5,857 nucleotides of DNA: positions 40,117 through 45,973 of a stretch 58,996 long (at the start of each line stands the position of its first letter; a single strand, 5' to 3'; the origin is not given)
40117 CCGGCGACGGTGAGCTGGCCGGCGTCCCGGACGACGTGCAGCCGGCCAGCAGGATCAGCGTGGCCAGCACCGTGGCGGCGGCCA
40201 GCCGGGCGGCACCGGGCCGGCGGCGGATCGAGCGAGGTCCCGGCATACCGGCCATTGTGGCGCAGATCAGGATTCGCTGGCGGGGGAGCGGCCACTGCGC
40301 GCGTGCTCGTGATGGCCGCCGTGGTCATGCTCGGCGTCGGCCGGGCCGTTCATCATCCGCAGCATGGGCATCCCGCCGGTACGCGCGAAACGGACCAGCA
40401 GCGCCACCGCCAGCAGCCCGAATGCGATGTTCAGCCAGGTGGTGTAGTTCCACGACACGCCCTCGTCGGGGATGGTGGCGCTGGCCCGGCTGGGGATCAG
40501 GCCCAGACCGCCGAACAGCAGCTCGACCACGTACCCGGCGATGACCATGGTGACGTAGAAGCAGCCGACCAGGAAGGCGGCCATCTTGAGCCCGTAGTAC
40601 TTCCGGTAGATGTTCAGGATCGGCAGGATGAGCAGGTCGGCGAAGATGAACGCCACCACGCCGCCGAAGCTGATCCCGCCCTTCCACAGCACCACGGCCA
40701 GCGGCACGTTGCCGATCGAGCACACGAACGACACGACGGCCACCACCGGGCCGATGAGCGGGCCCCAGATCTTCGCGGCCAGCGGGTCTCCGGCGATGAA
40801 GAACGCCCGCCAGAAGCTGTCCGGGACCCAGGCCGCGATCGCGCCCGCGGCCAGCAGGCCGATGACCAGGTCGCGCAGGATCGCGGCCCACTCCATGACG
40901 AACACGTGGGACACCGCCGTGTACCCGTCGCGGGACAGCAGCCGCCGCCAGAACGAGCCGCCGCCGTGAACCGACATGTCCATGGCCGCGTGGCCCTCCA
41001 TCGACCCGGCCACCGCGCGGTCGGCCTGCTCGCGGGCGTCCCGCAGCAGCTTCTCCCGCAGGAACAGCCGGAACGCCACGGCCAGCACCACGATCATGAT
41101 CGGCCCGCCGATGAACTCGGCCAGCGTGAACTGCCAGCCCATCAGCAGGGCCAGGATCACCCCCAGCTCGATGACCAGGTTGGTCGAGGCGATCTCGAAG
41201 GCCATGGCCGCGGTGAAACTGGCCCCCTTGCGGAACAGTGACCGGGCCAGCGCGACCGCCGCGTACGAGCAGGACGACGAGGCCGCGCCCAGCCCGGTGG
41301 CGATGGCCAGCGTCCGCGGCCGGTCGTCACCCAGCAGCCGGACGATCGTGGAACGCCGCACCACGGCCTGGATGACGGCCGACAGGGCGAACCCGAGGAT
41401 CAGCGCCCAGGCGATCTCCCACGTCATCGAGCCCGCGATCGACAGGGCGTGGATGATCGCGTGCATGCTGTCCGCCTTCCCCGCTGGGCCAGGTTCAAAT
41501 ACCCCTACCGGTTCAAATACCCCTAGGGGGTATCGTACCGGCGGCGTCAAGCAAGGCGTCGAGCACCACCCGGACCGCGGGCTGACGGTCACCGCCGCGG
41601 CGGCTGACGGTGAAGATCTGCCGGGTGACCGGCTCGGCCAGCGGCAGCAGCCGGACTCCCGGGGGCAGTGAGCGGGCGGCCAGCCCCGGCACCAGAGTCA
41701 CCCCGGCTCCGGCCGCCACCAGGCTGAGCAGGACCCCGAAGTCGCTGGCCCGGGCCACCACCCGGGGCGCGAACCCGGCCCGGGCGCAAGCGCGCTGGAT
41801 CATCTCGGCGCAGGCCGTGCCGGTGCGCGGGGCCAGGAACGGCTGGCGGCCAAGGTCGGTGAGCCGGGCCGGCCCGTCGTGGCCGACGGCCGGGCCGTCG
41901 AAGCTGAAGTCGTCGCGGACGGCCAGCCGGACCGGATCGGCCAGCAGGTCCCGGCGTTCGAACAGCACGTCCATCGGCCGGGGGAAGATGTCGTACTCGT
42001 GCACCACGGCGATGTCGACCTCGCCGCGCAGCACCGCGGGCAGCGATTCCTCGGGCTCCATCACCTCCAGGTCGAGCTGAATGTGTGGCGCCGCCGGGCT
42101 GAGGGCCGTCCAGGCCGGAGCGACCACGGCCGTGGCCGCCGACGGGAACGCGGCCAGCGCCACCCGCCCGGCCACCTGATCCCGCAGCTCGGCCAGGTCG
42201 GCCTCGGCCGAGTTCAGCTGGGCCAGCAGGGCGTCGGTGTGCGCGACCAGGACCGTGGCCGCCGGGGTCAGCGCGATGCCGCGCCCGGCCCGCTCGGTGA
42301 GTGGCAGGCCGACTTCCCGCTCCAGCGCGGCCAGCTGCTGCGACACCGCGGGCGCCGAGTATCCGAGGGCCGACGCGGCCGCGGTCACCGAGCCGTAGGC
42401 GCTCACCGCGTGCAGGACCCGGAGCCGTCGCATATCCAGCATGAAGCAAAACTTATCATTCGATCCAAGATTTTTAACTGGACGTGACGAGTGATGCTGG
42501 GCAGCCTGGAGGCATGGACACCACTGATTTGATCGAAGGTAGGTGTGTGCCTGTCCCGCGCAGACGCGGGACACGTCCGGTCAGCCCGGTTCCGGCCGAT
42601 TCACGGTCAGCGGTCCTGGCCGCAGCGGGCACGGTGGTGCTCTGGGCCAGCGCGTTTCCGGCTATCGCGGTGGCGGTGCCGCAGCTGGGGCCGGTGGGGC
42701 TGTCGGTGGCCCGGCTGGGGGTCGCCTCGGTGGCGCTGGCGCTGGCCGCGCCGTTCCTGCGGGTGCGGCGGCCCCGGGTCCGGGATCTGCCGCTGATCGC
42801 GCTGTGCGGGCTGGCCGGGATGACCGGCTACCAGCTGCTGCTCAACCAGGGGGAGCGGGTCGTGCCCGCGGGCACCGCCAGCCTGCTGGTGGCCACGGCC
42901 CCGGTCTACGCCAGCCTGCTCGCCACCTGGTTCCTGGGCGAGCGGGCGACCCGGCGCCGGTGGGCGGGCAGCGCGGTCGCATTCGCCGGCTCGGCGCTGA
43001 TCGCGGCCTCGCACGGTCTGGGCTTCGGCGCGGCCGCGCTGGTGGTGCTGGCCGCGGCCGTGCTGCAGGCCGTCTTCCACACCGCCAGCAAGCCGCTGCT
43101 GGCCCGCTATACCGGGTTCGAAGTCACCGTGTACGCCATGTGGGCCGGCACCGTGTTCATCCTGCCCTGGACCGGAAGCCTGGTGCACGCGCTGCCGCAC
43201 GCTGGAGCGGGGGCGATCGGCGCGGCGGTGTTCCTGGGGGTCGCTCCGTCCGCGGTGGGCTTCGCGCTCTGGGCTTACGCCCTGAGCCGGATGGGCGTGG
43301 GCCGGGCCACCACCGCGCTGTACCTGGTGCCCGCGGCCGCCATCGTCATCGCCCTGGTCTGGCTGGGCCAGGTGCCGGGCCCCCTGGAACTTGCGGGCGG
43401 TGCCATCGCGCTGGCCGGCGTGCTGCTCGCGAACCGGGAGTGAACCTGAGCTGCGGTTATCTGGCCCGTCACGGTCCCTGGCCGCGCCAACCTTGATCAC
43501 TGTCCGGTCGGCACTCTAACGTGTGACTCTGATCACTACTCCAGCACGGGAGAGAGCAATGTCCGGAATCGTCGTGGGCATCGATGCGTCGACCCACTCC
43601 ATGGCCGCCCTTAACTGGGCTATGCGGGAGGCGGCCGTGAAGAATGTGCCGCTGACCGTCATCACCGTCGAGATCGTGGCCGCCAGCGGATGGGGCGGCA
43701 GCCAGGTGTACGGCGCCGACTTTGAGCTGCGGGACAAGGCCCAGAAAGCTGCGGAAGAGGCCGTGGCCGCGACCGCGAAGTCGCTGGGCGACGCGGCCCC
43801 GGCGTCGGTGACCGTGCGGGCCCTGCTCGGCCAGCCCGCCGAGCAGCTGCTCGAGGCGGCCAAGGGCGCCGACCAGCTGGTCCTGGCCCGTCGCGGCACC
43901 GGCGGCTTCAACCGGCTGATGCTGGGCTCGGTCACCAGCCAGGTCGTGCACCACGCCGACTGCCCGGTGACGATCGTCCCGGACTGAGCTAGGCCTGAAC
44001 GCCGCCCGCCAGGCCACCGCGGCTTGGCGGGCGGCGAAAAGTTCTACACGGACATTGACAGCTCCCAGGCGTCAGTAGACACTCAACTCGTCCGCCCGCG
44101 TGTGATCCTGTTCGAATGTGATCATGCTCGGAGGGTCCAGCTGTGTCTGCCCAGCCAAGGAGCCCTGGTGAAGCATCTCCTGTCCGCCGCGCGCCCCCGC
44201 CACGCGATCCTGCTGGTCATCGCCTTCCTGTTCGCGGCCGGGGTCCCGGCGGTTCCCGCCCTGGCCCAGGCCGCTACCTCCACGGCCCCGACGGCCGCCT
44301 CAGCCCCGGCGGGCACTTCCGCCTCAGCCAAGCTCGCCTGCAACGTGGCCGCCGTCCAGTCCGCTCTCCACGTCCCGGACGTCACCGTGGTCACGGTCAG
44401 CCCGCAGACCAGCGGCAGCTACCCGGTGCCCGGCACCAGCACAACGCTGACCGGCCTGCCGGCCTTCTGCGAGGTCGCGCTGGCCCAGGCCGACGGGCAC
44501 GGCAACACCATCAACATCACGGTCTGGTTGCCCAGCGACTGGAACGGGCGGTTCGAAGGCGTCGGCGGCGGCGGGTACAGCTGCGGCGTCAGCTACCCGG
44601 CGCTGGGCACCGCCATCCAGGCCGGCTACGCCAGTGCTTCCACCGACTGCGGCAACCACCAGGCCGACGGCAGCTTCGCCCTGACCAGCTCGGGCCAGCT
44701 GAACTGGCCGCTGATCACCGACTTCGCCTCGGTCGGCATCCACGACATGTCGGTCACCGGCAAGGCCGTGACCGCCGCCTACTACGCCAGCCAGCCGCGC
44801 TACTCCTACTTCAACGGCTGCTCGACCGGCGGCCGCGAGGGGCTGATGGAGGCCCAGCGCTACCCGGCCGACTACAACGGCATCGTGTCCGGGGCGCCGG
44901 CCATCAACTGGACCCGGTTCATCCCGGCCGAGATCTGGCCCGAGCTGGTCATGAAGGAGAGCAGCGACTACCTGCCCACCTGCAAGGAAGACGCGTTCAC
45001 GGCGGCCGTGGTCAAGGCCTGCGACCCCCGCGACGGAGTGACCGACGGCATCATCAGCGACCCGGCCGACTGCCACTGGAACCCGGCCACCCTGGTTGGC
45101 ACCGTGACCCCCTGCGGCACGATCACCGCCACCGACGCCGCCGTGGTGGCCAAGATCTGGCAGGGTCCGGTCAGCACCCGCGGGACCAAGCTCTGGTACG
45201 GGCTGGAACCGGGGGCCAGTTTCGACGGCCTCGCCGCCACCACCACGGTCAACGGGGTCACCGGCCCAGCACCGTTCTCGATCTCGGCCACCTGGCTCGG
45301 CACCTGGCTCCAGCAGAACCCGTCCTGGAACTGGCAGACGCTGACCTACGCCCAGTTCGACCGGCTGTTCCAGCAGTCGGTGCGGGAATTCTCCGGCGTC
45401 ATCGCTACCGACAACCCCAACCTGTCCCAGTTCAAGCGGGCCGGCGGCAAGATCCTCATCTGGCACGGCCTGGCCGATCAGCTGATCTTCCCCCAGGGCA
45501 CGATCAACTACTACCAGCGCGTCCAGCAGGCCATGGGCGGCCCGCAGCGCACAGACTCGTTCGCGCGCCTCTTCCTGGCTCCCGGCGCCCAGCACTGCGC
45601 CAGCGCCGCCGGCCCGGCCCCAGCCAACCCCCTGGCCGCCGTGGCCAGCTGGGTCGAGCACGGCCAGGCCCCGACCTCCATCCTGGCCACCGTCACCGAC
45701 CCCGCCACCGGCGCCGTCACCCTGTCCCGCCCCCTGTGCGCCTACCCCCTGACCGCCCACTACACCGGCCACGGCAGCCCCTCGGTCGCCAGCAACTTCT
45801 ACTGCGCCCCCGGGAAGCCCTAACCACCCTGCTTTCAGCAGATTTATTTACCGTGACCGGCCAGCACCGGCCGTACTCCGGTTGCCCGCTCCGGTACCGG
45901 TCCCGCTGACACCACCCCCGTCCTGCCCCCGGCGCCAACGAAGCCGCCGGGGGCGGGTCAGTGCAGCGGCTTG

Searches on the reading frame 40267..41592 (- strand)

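Call 14: search_protein_families(library=pfam, proteins=[window:40267-41592:-], max_evalue=0.001)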
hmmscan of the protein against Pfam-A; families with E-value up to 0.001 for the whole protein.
window:40267-41592:- (441 aa): 1 family
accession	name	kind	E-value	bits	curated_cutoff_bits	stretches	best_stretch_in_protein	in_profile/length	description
PF03773.19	ArsP_1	-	6.6e-78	262.3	32.3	1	48-357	4-293/294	Predicted permease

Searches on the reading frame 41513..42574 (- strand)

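Call 14: search_protein_families(library=pfam, proteins=[window:41513-42574:-], max_evalue=0.001)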
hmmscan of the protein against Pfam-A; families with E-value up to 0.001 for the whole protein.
window:41513-42574:- (353 aa): 2 families
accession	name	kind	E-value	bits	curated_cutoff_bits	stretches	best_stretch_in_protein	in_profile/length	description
PF03466.25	LysR_substrate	-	3.3e-34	118.5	28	1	132-344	2-207/209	LysR substrate binding domain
PF00126.33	HTH_1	-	5.9e-19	68.2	26.6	1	48-106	1-59/60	Bacterial regulatory helix-turn-helix protein, lysR family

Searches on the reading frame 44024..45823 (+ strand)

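Call 84: search_protein_families(library=pfam, proteins=[window:44024-45823:+], max_evalue=0.00001)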
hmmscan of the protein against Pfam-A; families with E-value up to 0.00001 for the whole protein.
window:44024-45823:+ (599 aa): 1 family
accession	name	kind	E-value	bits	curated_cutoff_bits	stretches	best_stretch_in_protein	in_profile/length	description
PF07519.17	Tannase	-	7.4e-99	332.2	29.8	1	155-595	12-490/490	Tannase and feruloyl esterase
